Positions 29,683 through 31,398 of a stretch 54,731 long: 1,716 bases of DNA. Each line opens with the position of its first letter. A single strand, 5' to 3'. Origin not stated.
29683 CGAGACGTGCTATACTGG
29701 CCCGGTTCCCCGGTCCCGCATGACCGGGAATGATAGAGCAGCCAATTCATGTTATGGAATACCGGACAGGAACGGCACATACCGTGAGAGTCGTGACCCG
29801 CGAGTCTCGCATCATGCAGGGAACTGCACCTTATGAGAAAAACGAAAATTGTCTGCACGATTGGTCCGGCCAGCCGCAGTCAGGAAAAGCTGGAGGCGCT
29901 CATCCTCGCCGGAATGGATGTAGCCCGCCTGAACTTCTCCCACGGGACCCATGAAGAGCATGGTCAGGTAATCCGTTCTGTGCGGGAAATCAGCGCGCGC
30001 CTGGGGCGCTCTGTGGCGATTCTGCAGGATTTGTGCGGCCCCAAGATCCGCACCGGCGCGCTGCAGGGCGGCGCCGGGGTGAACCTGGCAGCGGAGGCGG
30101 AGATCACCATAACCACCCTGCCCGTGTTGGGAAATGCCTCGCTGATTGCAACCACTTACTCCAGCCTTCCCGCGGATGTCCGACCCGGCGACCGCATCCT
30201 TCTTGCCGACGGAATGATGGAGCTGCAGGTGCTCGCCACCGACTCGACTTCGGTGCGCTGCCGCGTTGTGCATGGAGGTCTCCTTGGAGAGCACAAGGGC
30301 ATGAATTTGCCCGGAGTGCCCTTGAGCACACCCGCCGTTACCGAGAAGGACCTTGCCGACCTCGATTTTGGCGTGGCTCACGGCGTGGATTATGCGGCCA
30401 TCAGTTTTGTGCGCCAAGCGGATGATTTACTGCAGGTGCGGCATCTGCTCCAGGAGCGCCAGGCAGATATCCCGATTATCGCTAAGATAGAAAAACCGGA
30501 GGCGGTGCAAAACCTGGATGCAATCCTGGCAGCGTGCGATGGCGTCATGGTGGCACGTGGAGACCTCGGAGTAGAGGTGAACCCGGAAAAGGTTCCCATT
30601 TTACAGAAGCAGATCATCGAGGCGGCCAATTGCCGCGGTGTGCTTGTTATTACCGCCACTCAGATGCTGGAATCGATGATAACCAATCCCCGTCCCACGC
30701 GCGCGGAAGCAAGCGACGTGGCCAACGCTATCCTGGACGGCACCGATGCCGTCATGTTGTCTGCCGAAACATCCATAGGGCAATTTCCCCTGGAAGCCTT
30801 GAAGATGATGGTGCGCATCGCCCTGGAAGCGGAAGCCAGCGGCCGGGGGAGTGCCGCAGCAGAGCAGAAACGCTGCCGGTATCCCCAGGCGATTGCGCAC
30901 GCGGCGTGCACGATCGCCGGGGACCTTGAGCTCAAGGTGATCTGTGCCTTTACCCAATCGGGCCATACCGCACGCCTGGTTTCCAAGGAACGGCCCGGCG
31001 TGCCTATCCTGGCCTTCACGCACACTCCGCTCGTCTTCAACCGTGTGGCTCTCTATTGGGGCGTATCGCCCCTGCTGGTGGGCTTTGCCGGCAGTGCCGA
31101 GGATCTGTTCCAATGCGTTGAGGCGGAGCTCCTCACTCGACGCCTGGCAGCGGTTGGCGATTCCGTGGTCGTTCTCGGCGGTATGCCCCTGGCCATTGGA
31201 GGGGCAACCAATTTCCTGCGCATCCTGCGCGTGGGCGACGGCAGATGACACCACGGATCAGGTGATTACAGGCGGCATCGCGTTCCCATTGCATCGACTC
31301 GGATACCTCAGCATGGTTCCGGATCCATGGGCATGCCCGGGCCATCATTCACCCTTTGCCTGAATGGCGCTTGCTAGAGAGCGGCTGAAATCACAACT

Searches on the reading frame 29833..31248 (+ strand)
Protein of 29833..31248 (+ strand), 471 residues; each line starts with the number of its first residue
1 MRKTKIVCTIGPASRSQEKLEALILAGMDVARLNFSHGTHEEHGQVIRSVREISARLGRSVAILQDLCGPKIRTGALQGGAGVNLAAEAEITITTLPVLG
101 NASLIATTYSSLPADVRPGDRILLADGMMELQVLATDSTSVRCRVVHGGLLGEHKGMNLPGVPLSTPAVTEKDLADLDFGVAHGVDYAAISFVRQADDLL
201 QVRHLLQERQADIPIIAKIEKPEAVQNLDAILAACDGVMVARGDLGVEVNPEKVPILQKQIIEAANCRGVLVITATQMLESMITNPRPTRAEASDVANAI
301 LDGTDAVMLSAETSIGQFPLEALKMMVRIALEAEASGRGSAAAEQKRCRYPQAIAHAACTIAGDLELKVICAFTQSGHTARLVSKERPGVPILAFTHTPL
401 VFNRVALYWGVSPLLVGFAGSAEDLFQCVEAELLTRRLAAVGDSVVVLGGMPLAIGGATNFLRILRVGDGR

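Call 10: search_protein_families(library=pfam, proteins=[window:29833-31248:+])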
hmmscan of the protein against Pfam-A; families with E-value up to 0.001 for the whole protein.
window:29833-31248:+ (471 aa): 3 families
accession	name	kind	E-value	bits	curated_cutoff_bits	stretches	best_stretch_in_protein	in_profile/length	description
PF00224.27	PK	-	1.3e-124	416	30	1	1-322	1-327/328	Pyruvate kinase, barrel domain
PF02887.21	PK_C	-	3.5e-33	114.5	28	1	352-465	1-114/114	Pyruvate kinase, alpha/beta domain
PF03328.21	HpcH_HpaI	-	0.0007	19.4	25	0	177-245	78-154/221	HpcH/HpaI aldolase/citrate lyase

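Call 24: find_encoding_contigs(protein=window:29833-31248:+, flank=10000, max_places=4)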
Protein window:29833-31248:+ (471 aa): no gene with exactly this product is on record in the collection.
